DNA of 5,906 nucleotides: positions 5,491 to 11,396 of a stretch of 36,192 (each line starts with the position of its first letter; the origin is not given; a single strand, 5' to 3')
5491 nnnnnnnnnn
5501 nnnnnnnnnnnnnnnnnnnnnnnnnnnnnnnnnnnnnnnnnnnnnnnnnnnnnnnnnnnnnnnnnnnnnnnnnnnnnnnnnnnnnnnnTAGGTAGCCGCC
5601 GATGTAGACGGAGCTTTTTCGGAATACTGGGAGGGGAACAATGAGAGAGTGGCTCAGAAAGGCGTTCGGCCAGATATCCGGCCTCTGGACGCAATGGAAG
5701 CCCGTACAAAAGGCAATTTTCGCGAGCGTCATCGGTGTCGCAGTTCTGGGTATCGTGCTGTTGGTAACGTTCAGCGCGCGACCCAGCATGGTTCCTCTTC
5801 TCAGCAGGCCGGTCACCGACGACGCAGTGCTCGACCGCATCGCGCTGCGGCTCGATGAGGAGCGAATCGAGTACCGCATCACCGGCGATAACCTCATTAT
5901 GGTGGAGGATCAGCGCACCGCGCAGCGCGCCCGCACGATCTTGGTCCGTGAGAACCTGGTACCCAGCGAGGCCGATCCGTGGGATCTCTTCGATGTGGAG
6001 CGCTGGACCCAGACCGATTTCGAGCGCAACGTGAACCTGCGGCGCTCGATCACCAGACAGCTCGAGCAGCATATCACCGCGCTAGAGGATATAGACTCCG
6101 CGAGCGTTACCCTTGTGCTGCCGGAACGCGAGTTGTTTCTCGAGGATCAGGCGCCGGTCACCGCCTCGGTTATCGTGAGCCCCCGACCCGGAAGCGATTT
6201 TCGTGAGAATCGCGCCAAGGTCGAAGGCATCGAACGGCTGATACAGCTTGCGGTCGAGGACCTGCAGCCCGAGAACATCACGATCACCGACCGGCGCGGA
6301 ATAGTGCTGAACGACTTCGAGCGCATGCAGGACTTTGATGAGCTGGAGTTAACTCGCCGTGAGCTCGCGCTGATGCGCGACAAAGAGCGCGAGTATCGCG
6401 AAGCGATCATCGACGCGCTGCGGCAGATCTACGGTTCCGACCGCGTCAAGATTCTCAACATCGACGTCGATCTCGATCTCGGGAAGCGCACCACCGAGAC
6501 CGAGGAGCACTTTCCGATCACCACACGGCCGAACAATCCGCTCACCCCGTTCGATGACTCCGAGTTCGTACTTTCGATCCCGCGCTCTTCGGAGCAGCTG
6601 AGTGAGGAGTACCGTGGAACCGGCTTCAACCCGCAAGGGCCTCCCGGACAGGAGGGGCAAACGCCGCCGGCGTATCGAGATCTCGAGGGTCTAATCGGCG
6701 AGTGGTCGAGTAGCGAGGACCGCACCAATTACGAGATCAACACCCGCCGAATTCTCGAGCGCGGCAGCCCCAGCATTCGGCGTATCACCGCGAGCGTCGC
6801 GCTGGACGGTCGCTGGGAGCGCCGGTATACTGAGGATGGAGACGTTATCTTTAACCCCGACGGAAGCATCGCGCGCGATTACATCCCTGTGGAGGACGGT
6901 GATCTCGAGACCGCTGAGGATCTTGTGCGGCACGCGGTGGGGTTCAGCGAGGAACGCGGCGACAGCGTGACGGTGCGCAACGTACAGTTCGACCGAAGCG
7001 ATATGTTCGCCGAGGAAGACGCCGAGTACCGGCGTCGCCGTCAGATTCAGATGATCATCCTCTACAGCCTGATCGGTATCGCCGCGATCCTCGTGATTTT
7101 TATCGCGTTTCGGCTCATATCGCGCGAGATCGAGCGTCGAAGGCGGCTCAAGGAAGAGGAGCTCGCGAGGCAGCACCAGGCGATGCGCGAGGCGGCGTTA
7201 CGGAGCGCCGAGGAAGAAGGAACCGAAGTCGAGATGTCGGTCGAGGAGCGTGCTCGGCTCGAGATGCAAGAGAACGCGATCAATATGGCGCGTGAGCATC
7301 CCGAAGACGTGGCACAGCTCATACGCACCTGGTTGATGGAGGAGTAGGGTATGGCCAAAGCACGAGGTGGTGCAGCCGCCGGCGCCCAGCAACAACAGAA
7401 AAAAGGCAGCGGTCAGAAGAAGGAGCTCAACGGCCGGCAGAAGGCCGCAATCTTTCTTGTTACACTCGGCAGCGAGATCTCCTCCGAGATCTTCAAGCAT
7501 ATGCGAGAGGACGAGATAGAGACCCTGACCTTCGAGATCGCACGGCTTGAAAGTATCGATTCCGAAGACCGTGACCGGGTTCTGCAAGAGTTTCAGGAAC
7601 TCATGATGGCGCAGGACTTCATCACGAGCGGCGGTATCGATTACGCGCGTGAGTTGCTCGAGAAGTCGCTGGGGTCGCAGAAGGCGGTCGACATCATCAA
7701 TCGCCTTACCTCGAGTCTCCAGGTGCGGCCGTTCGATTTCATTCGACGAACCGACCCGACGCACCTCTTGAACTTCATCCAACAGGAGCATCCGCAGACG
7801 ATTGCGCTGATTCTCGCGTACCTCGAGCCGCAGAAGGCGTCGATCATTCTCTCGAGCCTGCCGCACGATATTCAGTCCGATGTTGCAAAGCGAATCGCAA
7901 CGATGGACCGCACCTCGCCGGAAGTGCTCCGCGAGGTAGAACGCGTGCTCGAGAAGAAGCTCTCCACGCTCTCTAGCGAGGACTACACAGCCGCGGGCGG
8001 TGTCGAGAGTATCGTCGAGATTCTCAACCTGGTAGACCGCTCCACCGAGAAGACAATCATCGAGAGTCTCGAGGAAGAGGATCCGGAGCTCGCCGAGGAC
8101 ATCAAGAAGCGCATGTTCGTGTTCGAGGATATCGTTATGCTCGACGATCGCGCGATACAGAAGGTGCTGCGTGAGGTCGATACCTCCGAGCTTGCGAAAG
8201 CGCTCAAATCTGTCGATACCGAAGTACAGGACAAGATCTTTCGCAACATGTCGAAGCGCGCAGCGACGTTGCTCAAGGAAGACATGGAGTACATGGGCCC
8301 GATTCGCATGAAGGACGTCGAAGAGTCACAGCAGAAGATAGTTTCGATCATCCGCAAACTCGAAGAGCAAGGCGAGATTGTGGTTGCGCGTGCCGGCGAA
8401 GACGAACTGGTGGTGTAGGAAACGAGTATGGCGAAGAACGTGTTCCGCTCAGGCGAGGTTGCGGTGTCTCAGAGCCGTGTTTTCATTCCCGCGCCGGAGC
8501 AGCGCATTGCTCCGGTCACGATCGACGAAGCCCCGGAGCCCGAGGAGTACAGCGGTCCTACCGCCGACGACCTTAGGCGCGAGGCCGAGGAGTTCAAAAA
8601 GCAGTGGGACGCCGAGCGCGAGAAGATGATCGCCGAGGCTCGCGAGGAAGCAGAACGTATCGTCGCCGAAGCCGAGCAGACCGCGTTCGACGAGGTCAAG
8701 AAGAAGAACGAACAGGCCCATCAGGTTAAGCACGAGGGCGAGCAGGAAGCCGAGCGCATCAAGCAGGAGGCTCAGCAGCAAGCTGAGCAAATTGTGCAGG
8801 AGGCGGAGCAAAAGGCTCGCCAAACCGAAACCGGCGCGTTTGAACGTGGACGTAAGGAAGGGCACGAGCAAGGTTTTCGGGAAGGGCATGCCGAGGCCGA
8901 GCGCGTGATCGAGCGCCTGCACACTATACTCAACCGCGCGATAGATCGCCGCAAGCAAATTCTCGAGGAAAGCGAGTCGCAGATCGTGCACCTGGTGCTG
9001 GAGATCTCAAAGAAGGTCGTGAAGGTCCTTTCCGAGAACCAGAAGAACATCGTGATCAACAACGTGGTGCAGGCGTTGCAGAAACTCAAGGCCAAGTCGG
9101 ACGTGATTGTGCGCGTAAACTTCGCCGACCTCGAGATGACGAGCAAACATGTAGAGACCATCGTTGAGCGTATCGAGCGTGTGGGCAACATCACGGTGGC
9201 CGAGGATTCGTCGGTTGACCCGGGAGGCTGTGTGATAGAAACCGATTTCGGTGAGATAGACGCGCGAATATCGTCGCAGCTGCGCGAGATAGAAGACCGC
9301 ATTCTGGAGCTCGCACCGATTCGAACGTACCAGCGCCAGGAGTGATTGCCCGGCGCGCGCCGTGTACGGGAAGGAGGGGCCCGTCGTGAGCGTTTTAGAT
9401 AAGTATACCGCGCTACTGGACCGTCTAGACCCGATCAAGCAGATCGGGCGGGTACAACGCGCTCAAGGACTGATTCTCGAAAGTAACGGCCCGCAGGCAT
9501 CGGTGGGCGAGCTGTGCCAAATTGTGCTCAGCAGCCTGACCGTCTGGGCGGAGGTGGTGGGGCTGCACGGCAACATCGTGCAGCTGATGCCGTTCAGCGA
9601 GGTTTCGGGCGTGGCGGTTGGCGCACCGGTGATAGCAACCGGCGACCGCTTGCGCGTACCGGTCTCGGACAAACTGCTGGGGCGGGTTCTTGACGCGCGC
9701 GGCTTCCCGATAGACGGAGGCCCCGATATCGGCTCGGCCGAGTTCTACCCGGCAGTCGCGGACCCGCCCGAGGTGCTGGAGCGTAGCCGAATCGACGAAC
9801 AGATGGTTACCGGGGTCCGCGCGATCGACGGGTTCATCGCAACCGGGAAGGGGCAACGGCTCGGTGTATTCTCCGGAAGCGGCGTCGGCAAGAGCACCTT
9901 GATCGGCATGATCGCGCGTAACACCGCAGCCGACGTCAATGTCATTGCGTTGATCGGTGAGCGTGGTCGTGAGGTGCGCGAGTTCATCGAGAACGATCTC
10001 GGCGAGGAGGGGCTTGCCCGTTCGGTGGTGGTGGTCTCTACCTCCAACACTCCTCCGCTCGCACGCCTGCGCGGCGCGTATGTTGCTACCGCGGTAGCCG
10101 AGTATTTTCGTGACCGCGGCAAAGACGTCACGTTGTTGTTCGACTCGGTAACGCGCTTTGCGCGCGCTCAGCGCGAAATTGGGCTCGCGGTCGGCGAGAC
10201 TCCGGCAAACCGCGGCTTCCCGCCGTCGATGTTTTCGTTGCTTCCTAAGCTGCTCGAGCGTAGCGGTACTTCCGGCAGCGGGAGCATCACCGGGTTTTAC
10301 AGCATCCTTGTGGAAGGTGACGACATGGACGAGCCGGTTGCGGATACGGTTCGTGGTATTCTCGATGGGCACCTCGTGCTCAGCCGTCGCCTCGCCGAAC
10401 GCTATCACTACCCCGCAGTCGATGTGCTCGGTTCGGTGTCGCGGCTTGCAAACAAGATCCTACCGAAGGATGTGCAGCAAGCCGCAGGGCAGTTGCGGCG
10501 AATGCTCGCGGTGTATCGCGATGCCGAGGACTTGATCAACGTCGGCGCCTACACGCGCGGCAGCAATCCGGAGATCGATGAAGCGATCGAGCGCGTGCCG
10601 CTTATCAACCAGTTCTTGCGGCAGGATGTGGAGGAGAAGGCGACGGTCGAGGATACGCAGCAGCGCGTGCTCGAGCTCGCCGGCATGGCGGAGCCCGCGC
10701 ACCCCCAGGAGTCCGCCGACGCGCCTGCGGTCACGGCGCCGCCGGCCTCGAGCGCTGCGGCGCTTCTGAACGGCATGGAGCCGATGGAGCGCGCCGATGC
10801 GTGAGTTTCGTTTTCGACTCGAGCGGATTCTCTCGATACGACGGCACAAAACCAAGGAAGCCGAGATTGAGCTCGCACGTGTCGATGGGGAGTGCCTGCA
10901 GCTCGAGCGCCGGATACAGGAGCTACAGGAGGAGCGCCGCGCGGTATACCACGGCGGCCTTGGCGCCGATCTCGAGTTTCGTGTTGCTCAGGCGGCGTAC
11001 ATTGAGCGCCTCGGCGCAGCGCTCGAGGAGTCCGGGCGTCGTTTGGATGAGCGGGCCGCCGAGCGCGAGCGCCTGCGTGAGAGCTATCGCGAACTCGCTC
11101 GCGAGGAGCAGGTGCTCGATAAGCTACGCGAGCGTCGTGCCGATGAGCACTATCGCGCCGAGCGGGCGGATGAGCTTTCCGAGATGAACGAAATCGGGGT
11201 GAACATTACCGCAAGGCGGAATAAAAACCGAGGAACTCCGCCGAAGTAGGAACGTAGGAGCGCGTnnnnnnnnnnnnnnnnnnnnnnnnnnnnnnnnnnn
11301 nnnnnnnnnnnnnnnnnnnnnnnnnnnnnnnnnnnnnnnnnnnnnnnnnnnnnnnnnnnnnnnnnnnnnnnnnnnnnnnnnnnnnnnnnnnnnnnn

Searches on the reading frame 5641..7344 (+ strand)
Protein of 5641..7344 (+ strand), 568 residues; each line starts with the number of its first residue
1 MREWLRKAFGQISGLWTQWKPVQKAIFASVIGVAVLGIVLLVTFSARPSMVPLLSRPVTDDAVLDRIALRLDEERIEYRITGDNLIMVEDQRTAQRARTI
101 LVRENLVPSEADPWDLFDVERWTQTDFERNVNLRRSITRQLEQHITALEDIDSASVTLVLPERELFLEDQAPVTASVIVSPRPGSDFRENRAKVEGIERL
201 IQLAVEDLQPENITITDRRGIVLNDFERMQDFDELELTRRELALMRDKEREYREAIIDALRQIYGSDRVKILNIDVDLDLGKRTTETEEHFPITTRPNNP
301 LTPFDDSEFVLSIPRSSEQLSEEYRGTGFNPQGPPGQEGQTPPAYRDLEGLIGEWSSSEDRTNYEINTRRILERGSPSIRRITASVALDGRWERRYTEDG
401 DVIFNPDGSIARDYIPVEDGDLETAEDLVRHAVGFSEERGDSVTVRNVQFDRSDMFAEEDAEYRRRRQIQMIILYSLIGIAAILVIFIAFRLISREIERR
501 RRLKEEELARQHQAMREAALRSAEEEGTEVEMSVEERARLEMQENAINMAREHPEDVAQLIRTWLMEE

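Call 74: search_protein_families(library=pfam, proteins=[window:5641-7344:+], max_evalue=0.00001)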
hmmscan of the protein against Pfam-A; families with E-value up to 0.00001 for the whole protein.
window:5641-7344:+ (568 aa): 2 families
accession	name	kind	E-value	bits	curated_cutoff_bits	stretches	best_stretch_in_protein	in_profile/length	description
PF01514.23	YscJ_FliF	-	8.9e-40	136.9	24.4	1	46-224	2-178/179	Secretory protein of YscJ/FliF family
PF08345.17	YscJ_FliF_C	-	8.7e-26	91.6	23.8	1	260-450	1-147/147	Flagellar M-ring protein C-terminal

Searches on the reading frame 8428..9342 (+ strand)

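Call 74: search_protein_families(library=pfam, proteins=[window:8428-9342:+], max_evalue=0.00001)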
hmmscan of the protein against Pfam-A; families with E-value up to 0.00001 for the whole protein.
window:8428-9342:+ (305 aa): 3 families
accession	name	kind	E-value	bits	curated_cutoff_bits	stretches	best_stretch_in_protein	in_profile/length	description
PF02108.21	FliH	-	4.3e-26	91.8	24.1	1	160-287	3-127/128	Flagellar assembly protein FliH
PF06635.17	T3SS_SCTL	-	6.6e-07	29.5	23.3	1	121-288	37-194/206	Type 3 secretion system stator protein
PF01991.23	vATP-synt_E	-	3.2e-06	27.1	24.2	1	101-278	3-174/199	ATP synthase (E/31 kDa) subunit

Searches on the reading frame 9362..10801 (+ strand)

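Call 74: search_protein_families(library=pfam, proteins=[window:9362-10801:+], max_evalue=0.00001)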
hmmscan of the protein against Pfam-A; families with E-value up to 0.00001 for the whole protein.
window:9362-10801:+ (480 aa): 3 families
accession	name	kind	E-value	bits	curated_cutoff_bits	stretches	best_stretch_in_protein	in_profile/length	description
PF00006.31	ATP-synt_ab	-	8.1e-87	290.8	29.5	1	151-360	1-213/213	ATP synthase alpha/beta family, nucleotide-binding domain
PF18269.6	T3SS_ATPase_C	-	9.6e-27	93.1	22.7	1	369-435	3-69/72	T3SS EscN ATPase C-terminal domain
PF02874.29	ATP-synt_ab_N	-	3.2e-08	34.4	20.9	1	32-94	2-69/69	ATP synthase alpha/beta family, beta-barrel domain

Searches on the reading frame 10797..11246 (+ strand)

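Call 74: search_protein_families(library=pfam, proteins=[window:10797-11246:+], max_evalue=0.00001)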
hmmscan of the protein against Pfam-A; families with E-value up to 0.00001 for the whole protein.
window:10797-11246:+ (150 aa): 1 family
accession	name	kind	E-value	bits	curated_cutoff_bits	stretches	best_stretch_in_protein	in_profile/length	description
PF02050.21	FliJ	-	3.9e-07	30.8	28.4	1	21-133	2-118/123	Flagellar FliJ protein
